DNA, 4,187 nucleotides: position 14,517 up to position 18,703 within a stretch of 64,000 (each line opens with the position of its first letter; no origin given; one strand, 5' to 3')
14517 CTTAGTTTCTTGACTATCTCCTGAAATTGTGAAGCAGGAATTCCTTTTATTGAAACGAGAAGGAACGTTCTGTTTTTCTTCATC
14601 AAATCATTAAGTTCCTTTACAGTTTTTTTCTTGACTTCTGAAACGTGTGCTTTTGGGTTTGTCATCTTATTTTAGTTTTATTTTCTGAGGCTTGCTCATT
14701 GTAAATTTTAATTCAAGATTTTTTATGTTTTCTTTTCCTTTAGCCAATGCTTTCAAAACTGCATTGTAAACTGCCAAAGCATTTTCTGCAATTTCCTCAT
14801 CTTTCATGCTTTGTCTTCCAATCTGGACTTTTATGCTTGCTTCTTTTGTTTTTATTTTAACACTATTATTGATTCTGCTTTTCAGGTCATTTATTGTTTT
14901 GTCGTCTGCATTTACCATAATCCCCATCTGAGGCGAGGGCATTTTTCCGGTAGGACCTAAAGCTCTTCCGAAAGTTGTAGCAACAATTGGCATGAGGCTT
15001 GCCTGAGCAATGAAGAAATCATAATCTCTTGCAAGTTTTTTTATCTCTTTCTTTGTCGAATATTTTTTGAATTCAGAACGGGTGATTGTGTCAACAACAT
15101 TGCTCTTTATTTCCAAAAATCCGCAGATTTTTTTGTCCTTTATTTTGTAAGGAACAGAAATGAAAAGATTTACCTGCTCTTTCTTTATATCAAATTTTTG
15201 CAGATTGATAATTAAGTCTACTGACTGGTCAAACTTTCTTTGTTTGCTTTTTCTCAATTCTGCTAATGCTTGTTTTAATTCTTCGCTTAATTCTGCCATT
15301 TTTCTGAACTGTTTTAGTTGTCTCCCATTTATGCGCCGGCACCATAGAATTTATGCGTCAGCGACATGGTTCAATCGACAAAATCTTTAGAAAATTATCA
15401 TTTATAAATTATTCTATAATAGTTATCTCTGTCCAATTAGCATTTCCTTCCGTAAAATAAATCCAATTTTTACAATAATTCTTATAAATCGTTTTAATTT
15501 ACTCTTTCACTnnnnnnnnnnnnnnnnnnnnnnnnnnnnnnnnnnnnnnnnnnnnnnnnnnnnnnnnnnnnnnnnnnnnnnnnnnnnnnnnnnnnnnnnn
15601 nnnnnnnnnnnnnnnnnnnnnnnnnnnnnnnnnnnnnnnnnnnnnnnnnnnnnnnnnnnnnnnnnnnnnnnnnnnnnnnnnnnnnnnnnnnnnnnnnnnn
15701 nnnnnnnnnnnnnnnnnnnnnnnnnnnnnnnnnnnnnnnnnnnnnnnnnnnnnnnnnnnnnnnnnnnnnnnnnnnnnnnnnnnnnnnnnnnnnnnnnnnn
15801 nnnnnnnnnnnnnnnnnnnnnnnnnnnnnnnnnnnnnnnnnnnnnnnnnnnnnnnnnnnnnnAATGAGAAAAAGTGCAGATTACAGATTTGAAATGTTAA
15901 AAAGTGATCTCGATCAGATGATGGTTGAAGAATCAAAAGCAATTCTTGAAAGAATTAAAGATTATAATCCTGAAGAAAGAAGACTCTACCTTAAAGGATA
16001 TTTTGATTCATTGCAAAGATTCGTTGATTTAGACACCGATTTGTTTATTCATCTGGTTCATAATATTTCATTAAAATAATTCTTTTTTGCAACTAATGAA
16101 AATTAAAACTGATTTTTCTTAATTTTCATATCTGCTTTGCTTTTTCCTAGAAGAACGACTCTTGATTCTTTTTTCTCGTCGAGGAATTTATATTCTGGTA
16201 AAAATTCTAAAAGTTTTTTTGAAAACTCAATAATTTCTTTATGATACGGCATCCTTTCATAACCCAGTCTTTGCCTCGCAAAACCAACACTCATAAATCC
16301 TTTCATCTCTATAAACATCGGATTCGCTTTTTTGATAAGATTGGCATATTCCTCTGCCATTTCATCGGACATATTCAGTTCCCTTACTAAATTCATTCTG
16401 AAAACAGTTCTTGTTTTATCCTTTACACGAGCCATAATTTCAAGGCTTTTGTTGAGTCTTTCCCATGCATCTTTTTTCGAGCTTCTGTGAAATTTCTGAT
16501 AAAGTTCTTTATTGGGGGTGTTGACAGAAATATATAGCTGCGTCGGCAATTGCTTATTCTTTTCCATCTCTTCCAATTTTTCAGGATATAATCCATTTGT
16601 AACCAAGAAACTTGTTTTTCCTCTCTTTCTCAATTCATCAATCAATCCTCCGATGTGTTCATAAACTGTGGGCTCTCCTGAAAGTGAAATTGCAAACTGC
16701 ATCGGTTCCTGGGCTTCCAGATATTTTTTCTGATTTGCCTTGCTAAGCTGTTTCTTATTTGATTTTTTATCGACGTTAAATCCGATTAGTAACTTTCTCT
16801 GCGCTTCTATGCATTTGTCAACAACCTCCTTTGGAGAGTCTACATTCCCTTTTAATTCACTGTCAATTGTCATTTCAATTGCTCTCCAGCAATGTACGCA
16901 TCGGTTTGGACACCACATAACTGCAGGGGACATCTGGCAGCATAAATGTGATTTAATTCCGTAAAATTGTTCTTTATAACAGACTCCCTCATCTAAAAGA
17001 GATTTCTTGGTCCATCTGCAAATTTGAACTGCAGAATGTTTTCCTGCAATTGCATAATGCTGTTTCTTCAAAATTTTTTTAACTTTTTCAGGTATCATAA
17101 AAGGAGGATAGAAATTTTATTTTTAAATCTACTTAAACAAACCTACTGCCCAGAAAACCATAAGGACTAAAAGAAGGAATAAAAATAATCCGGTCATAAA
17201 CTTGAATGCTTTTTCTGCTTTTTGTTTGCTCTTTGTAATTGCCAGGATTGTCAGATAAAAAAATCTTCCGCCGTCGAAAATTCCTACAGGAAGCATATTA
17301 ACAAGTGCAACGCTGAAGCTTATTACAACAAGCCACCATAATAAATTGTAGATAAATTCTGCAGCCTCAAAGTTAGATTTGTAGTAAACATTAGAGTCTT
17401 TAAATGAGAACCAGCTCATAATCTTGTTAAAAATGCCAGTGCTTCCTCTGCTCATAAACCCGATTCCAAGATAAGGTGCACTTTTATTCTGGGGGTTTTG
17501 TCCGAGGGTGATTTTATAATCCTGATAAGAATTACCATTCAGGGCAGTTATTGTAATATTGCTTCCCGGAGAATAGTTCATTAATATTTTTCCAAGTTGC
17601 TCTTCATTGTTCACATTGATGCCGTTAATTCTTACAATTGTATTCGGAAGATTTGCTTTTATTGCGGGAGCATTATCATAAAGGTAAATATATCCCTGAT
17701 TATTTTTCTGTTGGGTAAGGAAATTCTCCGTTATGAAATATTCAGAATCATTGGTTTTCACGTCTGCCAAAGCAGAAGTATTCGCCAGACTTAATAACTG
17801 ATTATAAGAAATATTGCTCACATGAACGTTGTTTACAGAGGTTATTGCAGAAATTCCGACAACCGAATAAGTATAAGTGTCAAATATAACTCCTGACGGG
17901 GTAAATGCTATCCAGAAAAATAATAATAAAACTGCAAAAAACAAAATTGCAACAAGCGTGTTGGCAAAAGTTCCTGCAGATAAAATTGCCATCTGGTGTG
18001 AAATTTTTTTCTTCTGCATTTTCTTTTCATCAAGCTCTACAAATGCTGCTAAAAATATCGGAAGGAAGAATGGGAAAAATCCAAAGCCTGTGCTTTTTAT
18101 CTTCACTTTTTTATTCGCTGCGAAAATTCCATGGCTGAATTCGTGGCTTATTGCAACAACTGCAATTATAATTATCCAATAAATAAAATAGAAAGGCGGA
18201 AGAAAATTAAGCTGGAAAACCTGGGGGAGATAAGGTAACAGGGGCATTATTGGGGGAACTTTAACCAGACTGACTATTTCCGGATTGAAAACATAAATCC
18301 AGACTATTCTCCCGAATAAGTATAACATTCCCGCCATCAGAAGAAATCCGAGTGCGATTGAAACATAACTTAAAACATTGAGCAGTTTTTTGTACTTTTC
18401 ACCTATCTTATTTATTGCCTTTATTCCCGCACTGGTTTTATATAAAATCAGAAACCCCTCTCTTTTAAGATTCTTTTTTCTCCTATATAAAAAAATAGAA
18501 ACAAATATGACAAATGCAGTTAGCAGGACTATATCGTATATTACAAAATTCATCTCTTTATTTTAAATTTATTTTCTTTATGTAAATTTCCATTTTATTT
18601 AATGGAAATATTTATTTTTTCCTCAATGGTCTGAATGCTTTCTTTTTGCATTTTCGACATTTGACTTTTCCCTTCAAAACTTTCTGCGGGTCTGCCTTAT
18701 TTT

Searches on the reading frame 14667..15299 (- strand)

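Call 55: search_protein_families(library=pfam, proteins=[window:14667-15299:-], max_evalue=0.001)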
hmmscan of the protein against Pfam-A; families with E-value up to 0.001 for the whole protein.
window:14667-15299:- (210 aa): 1 family
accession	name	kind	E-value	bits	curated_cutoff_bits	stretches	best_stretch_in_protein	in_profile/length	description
PF00687.26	Ribosomal_L1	-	2e-33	116.1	32.2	1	15-202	1-197/198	Ribosomal protein L1p/L10e family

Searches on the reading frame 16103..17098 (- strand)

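Call 55: search_protein_families(library=pfam, proteins=[window:16103-17098:-], max_evalue=0.001)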
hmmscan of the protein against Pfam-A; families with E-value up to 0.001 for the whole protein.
window:16103-17098:- (331 aa): 2 families
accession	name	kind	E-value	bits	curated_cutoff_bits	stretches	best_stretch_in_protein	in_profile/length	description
PF08608.17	Wyosine_form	-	1.1e-17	64.4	22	1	257-317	1-61/63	Wyosine base formation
PF04055.27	Radical_SAM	-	9.2e-15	55.6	29.5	1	62-246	6-160/166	Radical SAM superfamily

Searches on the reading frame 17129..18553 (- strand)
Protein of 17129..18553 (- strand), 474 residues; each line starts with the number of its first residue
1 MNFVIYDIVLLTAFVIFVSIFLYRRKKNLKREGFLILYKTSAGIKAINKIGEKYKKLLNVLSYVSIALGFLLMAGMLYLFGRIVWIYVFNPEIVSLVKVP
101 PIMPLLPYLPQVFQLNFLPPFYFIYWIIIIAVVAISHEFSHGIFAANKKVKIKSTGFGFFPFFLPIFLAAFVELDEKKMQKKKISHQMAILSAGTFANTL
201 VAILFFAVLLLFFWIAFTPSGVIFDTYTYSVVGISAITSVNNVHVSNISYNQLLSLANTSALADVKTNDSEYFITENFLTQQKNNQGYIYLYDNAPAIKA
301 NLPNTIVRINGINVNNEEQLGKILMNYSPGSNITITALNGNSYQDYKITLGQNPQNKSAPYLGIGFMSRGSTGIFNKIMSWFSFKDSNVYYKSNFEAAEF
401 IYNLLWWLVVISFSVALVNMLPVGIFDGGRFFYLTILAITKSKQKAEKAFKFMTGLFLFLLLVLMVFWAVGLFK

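Call 55: search_protein_families(library=pfam, proteins=[window:17129-18553:-], max_evalue=0.001)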
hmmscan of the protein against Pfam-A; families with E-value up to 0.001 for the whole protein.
window:17129-18553:- (474 aa): 1 family
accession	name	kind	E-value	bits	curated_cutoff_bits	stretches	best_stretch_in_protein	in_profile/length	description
PF02163.28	Peptidase_M50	-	7.2e-25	88.1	27.2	1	126-461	2-220/221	Peptidase family M50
